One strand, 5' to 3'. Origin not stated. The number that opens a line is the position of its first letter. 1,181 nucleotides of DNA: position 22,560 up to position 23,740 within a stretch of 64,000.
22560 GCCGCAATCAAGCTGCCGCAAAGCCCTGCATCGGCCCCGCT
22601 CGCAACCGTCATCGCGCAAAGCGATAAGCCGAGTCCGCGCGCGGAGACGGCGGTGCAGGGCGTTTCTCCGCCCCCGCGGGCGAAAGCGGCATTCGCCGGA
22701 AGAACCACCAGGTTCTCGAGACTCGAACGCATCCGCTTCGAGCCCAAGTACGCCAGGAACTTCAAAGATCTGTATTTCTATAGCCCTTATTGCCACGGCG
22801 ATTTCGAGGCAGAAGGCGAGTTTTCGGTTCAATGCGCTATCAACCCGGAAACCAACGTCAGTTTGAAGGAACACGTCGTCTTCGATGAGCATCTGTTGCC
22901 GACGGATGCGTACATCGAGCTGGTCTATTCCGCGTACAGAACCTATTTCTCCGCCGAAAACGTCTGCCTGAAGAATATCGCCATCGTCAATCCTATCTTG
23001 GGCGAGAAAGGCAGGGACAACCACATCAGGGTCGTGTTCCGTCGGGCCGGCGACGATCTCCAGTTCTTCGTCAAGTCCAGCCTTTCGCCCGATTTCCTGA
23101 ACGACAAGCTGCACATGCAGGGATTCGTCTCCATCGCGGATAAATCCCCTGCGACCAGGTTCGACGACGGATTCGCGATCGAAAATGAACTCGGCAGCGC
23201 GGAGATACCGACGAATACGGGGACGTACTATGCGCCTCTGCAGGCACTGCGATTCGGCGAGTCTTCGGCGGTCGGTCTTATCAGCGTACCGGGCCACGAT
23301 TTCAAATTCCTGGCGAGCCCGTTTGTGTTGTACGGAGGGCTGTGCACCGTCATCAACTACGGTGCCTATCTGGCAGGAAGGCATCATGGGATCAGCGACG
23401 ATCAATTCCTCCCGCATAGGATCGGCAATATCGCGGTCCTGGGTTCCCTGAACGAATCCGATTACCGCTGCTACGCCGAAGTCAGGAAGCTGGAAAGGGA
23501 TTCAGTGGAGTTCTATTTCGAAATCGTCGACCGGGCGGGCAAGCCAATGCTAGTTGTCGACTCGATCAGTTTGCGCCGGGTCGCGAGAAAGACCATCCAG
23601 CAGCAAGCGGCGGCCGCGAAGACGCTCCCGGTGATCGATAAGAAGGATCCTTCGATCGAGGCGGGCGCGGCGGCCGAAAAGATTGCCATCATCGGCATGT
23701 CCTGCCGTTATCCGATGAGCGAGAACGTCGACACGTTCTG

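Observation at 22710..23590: Orphan DH-like double-hotdog domain in a non-canonical position (after tandem beta-branching ACPs, before KS4)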

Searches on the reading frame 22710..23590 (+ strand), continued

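Call 41: fold_search(model_id=the predicted structure, library=pdb)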
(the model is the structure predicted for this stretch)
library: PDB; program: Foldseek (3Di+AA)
matches with E <= 10: 1602; with E <= 0.001: 225
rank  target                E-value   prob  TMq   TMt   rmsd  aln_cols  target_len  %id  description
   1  3kg8_A                3.5e-19  1.00  0.81  0.83   2.7       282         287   16  Dehydratase domain from CurJ module of Curacin polyketide synthase (released 2010-01-19)
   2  5tz6_B                6.7e-19  1.00  0.78  0.81   3.3       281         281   16  Crystal Structure of CurJ Dehydratase H978F Inactive Mutant In Complex with Compound 21 (released 2017-01-11)
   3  5tz6_A                7.9e-19  1.00  0.81  0.82   2.7       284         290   16  Crystal Structure of CurJ Dehydratase H978F Inactive Mutant In Complex with Compound 21 (released 2017-01-11)
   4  3kg8_B                9.7e-19  1.00  0.79  0.83   3.0       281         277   16  Dehydratase domain from CurJ module of Curacin polyketide synthase (released 2010-01-19)
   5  5hst_A                2.3e-18  1.00  0.74  0.79   4.5       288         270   21  Crystal structure of the dehydratase domain of MlnB from Bacillus amyloliquefaciens (released 2017-02-01)
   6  7zmf_B                1.4e-17  1.00  0.78  0.82   2.6       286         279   16  Dehydratase domain of module 3 from Brevibacillus Brevis orphan BGC11 (released 2022-09-21)
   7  5hst_B                1.7e-17  1.00  0.72  0.79   3.3       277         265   21  Crystal structure of the dehydratase domain of MlnB from Bacillus amyloliquefaciens (released 2017-02-01)
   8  5bp4_R                6.5e-17  1.00  0.77  0.37   3.1       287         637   17  Modifying region (DH-ER-KR) of a mycocerosic acid synthase-like (MAS-like) PKS (released 2016-03-09)
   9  5bp4_E                6.8e-17  1.00  0.76  0.22   3.3       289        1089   16  Modifying region (DH-ER-KR) of a mycocerosic acid synthase-like (MAS-like) PKS (released 2016-03-09)
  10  3kg6_C                6.8e-17  1.00  0.72  0.75   5.0       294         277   16  Dehydratase domain from CurF module of Curacin polyketide synthase (released 2010-01-19)
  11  5tz7_A                8.0e-17  1.00  0.73  0.77   3.8       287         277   15  Crystal Structure of CurK Dehydratase D1169N Inactive Mutant (released 2017-01-11)
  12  5bp4_I                9.4e-17  1.00  0.75  0.35   3.1       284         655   16  Modifying region (DH-ER-KR) of a mycocerosic acid synthase-like (MAS-like) PKS (released 2016-03-09)
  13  5bp4_L                1.0e-16  1.00  0.76  0.26   3.2       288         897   17  Modifying region (DH-ER-KR) of a mycocerosic acid synthase-like (MAS-like) PKS (released 2016-03-09)
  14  3kg6_B                1.1e-16  1.00  0.73  0.77   3.7       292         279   17  Dehydratase domain from CurF module of Curacin polyketide synthase (released 2010-01-19)
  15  5hqw_A                1.2e-16  1.00  0.74  0.76   3.0       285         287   15  Crystal structure of a trans-AT PKS dehydratase domain of C0ZGQ6 from Brevibacillus brevis (released 2017-01-25)
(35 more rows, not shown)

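Call 45: search_dna_similar(query=window:22710-23590:+, collection=plasmids, mode=protein, max_evalue=0.00001, max_rows=30)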
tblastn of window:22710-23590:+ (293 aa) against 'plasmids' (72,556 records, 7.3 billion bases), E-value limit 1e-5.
Records with a match: 2; places in all: 3; records where one place covers at least 80% of the query: 2.
Best place of each record, by identity: <60% 2.
By first word of the organism name: Nostoc 1; Bacillus 1.
By predicted mobility (MOB-suite, as given by PLSDB): non-mobilizable 2.
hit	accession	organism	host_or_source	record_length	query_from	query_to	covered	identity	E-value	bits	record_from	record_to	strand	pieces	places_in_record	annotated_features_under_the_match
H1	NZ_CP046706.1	Nostoc sp. ATCC 53789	-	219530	35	293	88%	21.7%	9e-8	61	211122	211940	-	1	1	type I polyketide synthase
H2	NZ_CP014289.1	Bacillus thuringiensis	cell culture,soil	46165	51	292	83%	21.2%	8e-6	55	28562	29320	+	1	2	type I polyketide synthase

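Call 46: get_annotated_region(hit=H1, flank=8000)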
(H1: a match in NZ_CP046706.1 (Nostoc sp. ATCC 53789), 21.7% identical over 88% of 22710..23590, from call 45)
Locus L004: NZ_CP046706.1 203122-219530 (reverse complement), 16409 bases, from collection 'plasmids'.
description: Nostoc sp. ATCC 53789 plasmid pNsp_c, complete sequence
organism: Nostoc sp. ATCC 53789 (NCBI taxid 76335)
taxonomy: Bacteria; Cyanobacteriota; Cyanophyceae; Nostocales; Nostocaceae; Nostoc; Nostoc sp. ATCC 53789
host: -; source: -; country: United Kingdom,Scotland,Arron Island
typing (MOB-suite, as given by PLSDB): non-mobilizable; replicon rep_cluster_317; mating-pair formation MPF_T
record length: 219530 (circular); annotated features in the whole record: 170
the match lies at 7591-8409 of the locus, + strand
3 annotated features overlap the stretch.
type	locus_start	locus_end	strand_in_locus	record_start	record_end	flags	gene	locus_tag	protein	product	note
CDS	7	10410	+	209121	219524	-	-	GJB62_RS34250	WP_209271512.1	type I polyketide synthase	-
CDS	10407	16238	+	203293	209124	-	-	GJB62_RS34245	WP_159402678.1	non-ribosomal peptide synthetase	-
CDS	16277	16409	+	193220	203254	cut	-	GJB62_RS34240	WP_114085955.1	SDR family NAD(P)-dependent oxidoreductase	-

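Call 47: get_annotated_region(hit=H2, flank=8000)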
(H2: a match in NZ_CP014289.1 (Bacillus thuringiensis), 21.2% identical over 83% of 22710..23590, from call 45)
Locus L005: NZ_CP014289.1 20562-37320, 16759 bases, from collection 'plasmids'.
description: Bacillus thuringiensis strain Bt185 plasmid pBT1850046, complete sequence
organism: Bacillus thuringiensis (NCBI taxid 1428)
taxonomy: Bacteria; Bacillota; Bacilli; Bacillales; Bacillaceae; Bacillus; Bacillus thuringiensis
host: -; source: cell culture,soil; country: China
typing (MOB-suite, as given by PLSDB): non-mobilizable
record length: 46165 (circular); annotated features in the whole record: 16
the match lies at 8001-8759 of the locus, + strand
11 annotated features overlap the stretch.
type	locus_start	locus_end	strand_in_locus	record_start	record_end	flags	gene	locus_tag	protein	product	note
CDS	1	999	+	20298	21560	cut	fabD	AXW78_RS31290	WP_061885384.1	ACP S-malonyltransferase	GO:0006633 - fatty acid biosynthetic process [Evidence IEA]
CDS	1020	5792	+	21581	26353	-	-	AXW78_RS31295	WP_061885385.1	SDR family NAD(P)-dependent oxidoreductase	-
CDS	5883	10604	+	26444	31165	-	-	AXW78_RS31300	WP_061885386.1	type I polyketide synthase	-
CDS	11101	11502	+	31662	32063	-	-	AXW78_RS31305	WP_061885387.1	hypothetical protein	-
CDS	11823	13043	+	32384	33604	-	-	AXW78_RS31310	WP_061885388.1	helix-turn-helix domain-containing protein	-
CDS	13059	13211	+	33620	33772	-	-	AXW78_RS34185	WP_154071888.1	hypothetical protein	-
CDS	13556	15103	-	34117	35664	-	-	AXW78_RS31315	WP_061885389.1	recombinase family protein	-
CDS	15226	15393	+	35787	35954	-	-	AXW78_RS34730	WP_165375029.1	hypothetical protein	-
CDS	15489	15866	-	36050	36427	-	-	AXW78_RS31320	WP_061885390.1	transcriptional regulator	-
CDS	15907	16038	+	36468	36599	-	-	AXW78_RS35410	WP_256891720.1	hypothetical protein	-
CDS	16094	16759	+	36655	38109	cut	-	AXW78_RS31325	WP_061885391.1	recombinase family protein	GO:0006310 - DNA recombination [Evidence IEA]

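Call 55: find_encoding_contigs(protein=P0011, flank=10000, max_places=3)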
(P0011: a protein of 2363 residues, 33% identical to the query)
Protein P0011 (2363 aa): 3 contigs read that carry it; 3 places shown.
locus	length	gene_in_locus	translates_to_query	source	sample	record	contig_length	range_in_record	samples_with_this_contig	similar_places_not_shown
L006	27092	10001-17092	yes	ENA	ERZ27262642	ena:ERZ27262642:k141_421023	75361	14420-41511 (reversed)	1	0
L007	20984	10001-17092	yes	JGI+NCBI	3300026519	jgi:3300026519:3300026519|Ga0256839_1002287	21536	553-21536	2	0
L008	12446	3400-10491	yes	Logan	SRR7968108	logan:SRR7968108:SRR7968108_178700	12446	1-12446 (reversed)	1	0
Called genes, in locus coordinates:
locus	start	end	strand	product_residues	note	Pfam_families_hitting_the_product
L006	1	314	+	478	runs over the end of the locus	PF00501:AMP-binding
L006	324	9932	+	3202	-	PF00109:ketoacyl-synt, PF02801:Ketoacyl-synt_C, PF16197:KAsynt_C_assoc, PF22336:RhiE-like_linker, PF22621:CurL-like_PKS_C, PF21089:PKS_DH_N, PF14765:PS-DH, PF21394:Beta-ketacyl_N, +16 more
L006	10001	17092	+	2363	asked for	PF21089:PKS_DH_N, PF00109:ketoacyl-synt, PF02801:Ketoacyl-synt_C, PF22336:RhiE-like_linker, PF22621:CurL-like_PKS_C, PF00550:PP-binding, PF00109:ketoacyl-synt, PF02801:Ketoacyl-synt_C, +6 more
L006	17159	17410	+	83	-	PF00550:PP-binding (weak)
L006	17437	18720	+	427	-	PF00109:ketoacyl-synt, PF02801:Ketoacyl-synt_C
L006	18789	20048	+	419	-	PF01154:HMG_CoA_synt_N, PF08540:HMG_CoA_synt_C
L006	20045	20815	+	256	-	PF00378:ECH_1, PF16113:ECH_2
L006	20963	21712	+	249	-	PF00378:ECH_1, PF16113:ECH_2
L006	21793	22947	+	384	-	PF00698:Acyl_transf_1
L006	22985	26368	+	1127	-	PF00550:PP-binding (weak), PF00109:ketoacyl-synt, PF02801:Ketoacyl-synt_C, PF16197:KAsynt_C_assoc, PF22336:RhiE-like_linker (weak), PF00561:Abhydrolase_1, PF12697:Abhydrolase_6, PF12146:Hydrolase_4, +3 more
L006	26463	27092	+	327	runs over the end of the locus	PF00698:Acyl_transf_1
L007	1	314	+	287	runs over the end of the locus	?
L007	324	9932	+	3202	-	PF00109:ketoacyl-synt, PF02801:Ketoacyl-synt_C, PF16197:KAsynt_C_assoc, PF22336:RhiE-like_linker, PF22621:CurL-like_PKS_C, PF21089:PKS_DH_N, PF14765:PS-DH, PF21394:Beta-ketacyl_N, +16 more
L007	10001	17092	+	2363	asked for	PF21089:PKS_DH_N, PF00109:ketoacyl-synt, PF02801:Ketoacyl-synt_C, PF22336:RhiE-like_linker, PF22621:CurL-like_PKS_C, PF00550:PP-binding, PF00109:ketoacyl-synt, PF02801:Ketoacyl-synt_C, +6 more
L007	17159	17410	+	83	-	PF00550:PP-binding (weak)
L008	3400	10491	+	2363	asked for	PF21089:PKS_DH_N, PF00109:ketoacyl-synt, PF02801:Ketoacyl-synt_C, PF22336:RhiE-like_linker, PF22621:CurL-like_PKS_C, PF00550:PP-binding, PF00109:ketoacyl-synt, PF02801:Ketoacyl-synt_C, +6 more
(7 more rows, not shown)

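Call 64: find_encoding_contigs(protein=P0037, flank=10000, max_places=2)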
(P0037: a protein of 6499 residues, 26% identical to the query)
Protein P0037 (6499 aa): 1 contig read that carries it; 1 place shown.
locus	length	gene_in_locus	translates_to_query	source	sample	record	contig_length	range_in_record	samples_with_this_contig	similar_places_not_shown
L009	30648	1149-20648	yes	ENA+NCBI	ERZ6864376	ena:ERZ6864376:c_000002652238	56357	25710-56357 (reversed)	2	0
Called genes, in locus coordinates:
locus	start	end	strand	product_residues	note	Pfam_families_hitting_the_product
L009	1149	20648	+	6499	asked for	PF00109:ketoacyl-synt, PF02801:Ketoacyl-synt_C, PF16197:KAsynt_C_assoc, PF22336:RhiE-like_linker, PF22621:CurL-like_PKS_C, PF00550:PP-binding, PF00109:ketoacyl-synt, PF02801:Ketoacyl-synt_C, +37 more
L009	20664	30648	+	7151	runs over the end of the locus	PF00550:PP-binding, PF21089:PKS_DH_N, PF00109:ketoacyl-synt, PF02801:Ketoacyl-synt_C, PF16197:KAsynt_C_assoc, PF22336:RhiE-like_linker, PF22621:CurL-like_PKS_C, PF00550:PP-binding, +43 more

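Call 65: find_encoding_contigs(protein=P0008, flank=10000, max_places=2)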
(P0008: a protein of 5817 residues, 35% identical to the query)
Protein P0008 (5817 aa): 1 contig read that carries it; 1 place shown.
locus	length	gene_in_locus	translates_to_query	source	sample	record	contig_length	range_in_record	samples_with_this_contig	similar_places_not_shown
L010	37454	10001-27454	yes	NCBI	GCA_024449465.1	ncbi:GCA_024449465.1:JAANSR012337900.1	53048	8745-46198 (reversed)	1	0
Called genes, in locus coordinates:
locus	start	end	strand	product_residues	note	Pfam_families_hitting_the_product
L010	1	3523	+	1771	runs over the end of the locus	PF00501:AMP-binding, PF00109:ketoacyl-synt, PF02801:Ketoacyl-synt_C, PF16197:KAsynt_C_assoc, PF22336:RhiE-like_linker, PF22621:CurL-like_PKS_C, PF08659:KR, PF00550:PP-binding, +2 more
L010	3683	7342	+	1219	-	PF00109:ketoacyl-synt, PF02801:Ketoacyl-synt_C, PF16197:KAsynt_C_assoc, PF21089:PKS_DH_N (weak), PF14765:PS-DH, PF21089:PKS_DH_N, PF14765:PS-DH (weak)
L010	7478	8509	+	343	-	-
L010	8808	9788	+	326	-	PF08100:Dimerisation, PF00891:Methyltransf_2, PF13847:Methyltransf_31 (weak)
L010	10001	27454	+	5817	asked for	PF23526:AprA_N, PF23589:WHD_AprA, PF23525:Methyltransf_36, PF00109:ketoacyl-synt, PF02801:Ketoacyl-synt_C, PF16197:KAsynt_C_assoc, PF22336:RhiE-like_linker, PF22621:CurL-like_PKS_C, +31 more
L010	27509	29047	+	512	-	PF02310:B12-binding, PF04055:Radical_SAM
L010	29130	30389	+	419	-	PF01154:HMG_CoA_synt_N, PF08540:HMG_CoA_synt_C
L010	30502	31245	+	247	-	PF00378:ECH_1, PF16113:ECH_2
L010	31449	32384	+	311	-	PF00698:Acyl_transf_1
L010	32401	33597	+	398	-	PF00698:Acyl_transf_1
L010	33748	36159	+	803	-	PF03176:MMPL, PF02460:Patched (weak), PF12349:Sterol-sensing (weak), PF03176:MMPL, PF00873:ACR_tran (weak)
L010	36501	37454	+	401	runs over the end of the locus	-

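Call 75: search_protein_families(library=ncbifam, proteins=[window:22710-23590:+], max_evalue=0.001)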
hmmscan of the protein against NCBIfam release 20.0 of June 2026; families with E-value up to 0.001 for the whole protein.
window:22710-23590:+ (293 aa): 0 families

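Call 80: find_encoding_contigs(protein=P0016, flank=10000, max_places=1)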
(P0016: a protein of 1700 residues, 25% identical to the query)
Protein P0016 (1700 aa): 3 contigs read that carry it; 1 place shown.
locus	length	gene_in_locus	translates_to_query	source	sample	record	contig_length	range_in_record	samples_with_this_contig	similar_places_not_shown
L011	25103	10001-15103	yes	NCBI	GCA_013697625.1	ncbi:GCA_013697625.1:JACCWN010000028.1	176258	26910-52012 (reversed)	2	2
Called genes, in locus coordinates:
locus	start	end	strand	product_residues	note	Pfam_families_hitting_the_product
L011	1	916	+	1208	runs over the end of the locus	PF00109:ketoacyl-synt, PF00108:Thiolase_N (weak), PF02801:Ketoacyl-synt_C, PF16197:KAsynt_C_assoc (weak), PF21089:PKS_DH_N, PF14765:PS-DH (faint), PF21089:PKS_DH_N, PF00550:PP-binding (weak)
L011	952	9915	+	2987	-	PF00109:ketoacyl-synt, PF02801:Ketoacyl-synt_C, PF16197:KAsynt_C_assoc, PF22336:RhiE-like_linker, PF22621:CurL-like_PKS_C, PF14765:PS-DH, PF21394:Beta-ketacyl_N, PF00106:adh_short, +17 more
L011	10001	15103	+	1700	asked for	PF00109:ketoacyl-synt, PF02801:Ketoacyl-synt_C, PF16197:KAsynt_C_assoc, PF22336:RhiE-like_linker, PF22621:CurL-like_PKS_C, PF00550:PP-binding, PF00109:ketoacyl-synt, PF02801:Ketoacyl-synt_C, +6 more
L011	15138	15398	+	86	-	PF00550:PP-binding (weak)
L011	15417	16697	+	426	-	PF00109:ketoacyl-synt, PF02801:Ketoacyl-synt_C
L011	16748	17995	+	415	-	PF01154:HMG_CoA_synt_N (weak), PF08540:HMG_CoA_synt_C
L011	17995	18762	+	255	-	PF00378:ECH_1, PF16113:ECH_2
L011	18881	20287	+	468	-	PF07690:MFS_1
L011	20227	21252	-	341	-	PF00698:Acyl_transf_1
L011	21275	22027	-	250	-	PF00378:ECH_1, PF16113:ECH_2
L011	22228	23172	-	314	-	-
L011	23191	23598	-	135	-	PF14248:DUF4345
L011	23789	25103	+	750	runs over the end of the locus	PF01554:MatE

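Call 81: find_encoding_contigs(protein=P0041, flank=10000, max_places=1)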
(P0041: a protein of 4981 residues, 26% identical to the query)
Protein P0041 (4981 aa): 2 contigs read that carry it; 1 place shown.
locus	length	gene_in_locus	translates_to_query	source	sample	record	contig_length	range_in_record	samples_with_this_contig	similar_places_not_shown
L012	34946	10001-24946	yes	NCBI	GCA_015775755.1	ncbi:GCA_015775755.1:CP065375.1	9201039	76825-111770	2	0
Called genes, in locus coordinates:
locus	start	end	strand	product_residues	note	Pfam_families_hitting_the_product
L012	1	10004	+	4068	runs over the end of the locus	PF00109:ketoacyl-synt, PF02801:Ketoacyl-synt_C, PF16197:KAsynt_C_assoc, PF21089:PKS_DH_N, PF14765:PS-DH, PF22953:SpnB_Rossmann, PF00106:adh_short, PF08659:KR, +24 more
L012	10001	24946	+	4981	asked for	PF14765:PS-DH, PF21089:PKS_DH_N, PF00109:ketoacyl-synt, PF02801:Ketoacyl-synt_C, PF16197:KAsynt_C_assoc, PF22336:RhiE-like_linker, PF22621:CurL-like_PKS_C, PF21394:Beta-ketacyl_N, +34 more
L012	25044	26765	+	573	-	PF19676:DUF6178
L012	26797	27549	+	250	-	PF12697:Abhydrolase_6, PF00561:Abhydrolase_1 (faint), PF00975:Thioesterase, PF12146:Hydrolase_4 (faint)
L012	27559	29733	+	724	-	PF02737:3HCDH_N, PF00378:ECH_1, PF16113:ECH_2 (weak)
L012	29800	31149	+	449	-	PF00067:p450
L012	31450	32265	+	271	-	PF01636:APH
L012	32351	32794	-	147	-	PF12710:HAD (weak)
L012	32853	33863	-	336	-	PF13379:NMT1_2, PF09084:NMT1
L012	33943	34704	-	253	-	PF00528:BPD_transp_1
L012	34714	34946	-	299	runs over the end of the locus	PF00005:ABC_tran, PF13304:AAA_21 (faint)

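Call 82: find_encoding_contigs(protein=P0021, flank=10000, max_places=1)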
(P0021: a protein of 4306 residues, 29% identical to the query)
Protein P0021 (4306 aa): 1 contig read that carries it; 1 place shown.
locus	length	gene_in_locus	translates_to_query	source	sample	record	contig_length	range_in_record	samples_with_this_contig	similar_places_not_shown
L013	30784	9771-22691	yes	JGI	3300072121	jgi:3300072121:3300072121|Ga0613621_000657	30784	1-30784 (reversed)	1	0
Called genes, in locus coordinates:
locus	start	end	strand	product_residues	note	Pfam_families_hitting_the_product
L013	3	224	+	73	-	?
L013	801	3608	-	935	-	PF26550:Tricorn_2nd (faint), PF26549:Tricorn_N (faint), PF00326:Peptidase_S9, PF01738:DLH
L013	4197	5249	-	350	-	-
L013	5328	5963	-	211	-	PF00072:Response_reg, PF00196:GerE, PF08281:Sigma70_r4_2 (weak)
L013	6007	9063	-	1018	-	PF07494:Reg_prop (faint), PF07495:Y_Y_Y, PF07730:HisKA_3, PF02518:HATPase_c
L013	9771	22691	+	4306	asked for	PF00109:ketoacyl-synt, PF02801:Ketoacyl-synt_C, PF16197:KAsynt_C_assoc, PF22336:RhiE-like_linker, PF22621:CurL-like_PKS_C, PF00550:PP-binding, PF21089:PKS_DH_N, PF00109:ketoacyl-synt, +21 more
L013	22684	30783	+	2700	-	?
